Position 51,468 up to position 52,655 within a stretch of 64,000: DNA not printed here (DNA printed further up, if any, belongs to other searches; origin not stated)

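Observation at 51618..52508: DgkA and cytidine deaminase are fused in frame, with an extra hydrophobic linker and an internal SD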

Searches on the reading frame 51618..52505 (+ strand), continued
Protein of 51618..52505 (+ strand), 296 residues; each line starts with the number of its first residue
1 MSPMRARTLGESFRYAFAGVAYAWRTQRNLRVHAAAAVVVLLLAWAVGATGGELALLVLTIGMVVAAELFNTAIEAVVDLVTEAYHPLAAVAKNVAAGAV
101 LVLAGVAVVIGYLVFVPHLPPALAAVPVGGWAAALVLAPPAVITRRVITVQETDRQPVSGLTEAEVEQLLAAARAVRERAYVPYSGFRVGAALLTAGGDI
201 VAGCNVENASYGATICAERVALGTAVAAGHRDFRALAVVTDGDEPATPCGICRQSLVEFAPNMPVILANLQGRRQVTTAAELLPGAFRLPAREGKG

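Call 63: search_protein_families(library=pfam, proteins=[L047:717-1793:+, L047:1846-2910:+, L047:2944-3390:+, L047:3864-4754:+, P0146, P0159, P0064, L036:2986-3474:+], max_evalue=0.001)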
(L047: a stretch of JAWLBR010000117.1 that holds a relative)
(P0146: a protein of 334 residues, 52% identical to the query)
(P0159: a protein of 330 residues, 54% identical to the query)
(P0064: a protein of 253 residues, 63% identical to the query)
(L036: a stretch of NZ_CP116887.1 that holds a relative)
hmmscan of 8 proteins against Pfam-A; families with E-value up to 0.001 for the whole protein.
L047:717-1793:+ (359 aa): 1 family
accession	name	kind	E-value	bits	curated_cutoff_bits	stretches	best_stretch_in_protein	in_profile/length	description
PF05949.17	DUF881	-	9e-22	77.9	25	1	227-356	1-137/146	Bacterial protein of unknown function (DUF881)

L047:1846-2910:+ (355 aa): 1 family
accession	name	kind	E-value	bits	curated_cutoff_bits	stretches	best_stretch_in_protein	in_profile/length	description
PF05949.17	DUF881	-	6.1e-26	91.5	25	1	222-351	2-137/146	Bacterial protein of unknown function (DUF881)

L047:2944-3390:+ (149 aa): 2 families
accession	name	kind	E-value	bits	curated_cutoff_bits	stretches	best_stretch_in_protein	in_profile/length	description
PF00383.29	dCMP_cyt_deam_1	-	1.5e-18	67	25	1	20-116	7-99/102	Cytidine and deoxycytidylate deaminase zinc-binding region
PF08211.18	dCMP_cyt_deam_2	-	9e-09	36.1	25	1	17-87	41-110/130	Cytidine and deoxycytidylate deaminase zinc-binding region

L047:3864-4754:+ (297 aa): 9 families
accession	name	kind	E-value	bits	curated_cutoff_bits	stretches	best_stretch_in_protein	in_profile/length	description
PF01926.29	MMR_HSR1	-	8.5e-27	93.9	21.9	1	9-123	2-113/113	50S ribosome-binding GTPase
PF07650.23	KH_2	-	1.3e-21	76.6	22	1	205-283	1-78/78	KH domain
PF02421.24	FeoB_N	-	2.5e-18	66.5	27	1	9-164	3-155/156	Ferrous iron transport protein B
PF00009.33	GTP_EFTU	-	3.9e-12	46.6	26.5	1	51-170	66-187/188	Elongation factor Tu GTP binding domain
PF00350.29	Dynamin_N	-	6.2e-11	43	27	1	9-42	1-34/168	Dynamin family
PF03193.22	RsgA_GTPase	-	2.3e-08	34.5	30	1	4-67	104-171/174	RsgA GTPase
PF04548.22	AIG1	-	7.5e-08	32.4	27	1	10-111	4-108/212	AIG1 family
PF02492.25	cobW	-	0.00051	20.1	20.7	0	44-135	73-168/180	CobW/HypB/UreG, nucleotide-binding domain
PF10662.15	PduV-EutP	-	0.00054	20.2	21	0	10-165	5-141/143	Ethanolamine utilisation - propanediol utilisation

P0146 (334 aa): 3 families
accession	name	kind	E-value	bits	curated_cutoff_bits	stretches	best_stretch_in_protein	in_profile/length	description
PF01219.24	DAGK_prokar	-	5.9e-34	116.4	22.3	1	14-114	2-102/102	Prokaryotic diacylglycerol kinase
PF00383.29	dCMP_cyt_deam_1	-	1.8e-15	57.1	25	1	192-290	4-96/102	Cytidine and deoxycytidylate deaminase zinc-binding region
PF08211.18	dCMP_cyt_deam_2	-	1.2e-10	42.2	25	1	189-267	38-116/130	Cytidine and deoxycytidylate deaminase zinc-binding region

P0159 (330 aa): 3 families
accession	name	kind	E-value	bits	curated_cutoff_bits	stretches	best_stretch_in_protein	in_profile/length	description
PF01219.24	DAGK_prokar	-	2.3e-19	69.6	22.3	1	5-69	38-102/102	Prokaryotic diacylglycerol kinase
PF00383.29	dCMP_cyt_deam_1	-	4.9e-17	62.1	25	1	194-290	6-98/102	Cytidine and deoxycytidylate deaminase zinc-binding region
PF08211.18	dCMP_cyt_deam_2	-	1.8e-12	48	25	1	187-263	40-111/130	Cytidine and deoxycytidylate deaminase zinc-binding region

P0064 (253 aa): 3 families
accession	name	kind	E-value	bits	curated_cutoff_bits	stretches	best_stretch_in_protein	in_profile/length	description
PF01219.24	DAGK_prokar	-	3e-33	114.1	22.3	1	34-134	2-102/102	Prokaryotic diacylglycerol kinase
PF01569.27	PAP2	-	2.2e-11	44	27.2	1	181-251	48-124/130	PAP2 superfamily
PF02681.20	DUF212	-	0.00011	22.8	26.5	1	173-219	31-77/126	Divergent PAP2 family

L036:2986-3474:+ (163 aa): 1 family
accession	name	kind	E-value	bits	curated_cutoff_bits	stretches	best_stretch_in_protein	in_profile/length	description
PF01219.24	DAGK_prokar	-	7.4e-34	116.1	22.3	1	13-114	1-101/102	Prokaryotic diacylglycerol kinase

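Call 71: predict_structure(alignment_id=A3)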
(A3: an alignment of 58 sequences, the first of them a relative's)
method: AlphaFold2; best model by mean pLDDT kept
length: 283 residues; sequences in the alignment: 58
mean_pLDDT: 86.5   pTM: 0.54
mean pLDDT of the five models: 86.5, 84.7, 83.9, 83.9, 83.9
residues with pLDDT >= 90: 176; 70-90: 71; 50-70: 13; < 50: 23
segments of 3 or more residues with pLDDT < 50: 1-3, 133-150
pLDDT, mean of each block of 10 residues (from residue 1): 70 92 93 95 90 90 93 82 72 89 88 80 74 46 43 89 99 98 97 97 96 98 97 97 95 97 96 81 47
secondary structure, 60 per line:
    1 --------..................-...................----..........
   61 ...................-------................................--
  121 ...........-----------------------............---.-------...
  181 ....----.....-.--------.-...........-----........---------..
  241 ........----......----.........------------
elements in order: H9-26 H28-46 H51-79 H87-118 H121-131 H155-166 E178-184 E189-193 H206-216 E222-229 H239-248 E253-258 E263-267 H268-271
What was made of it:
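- The helix in subgroup 2 is too short to cross a bilayer (call 71).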
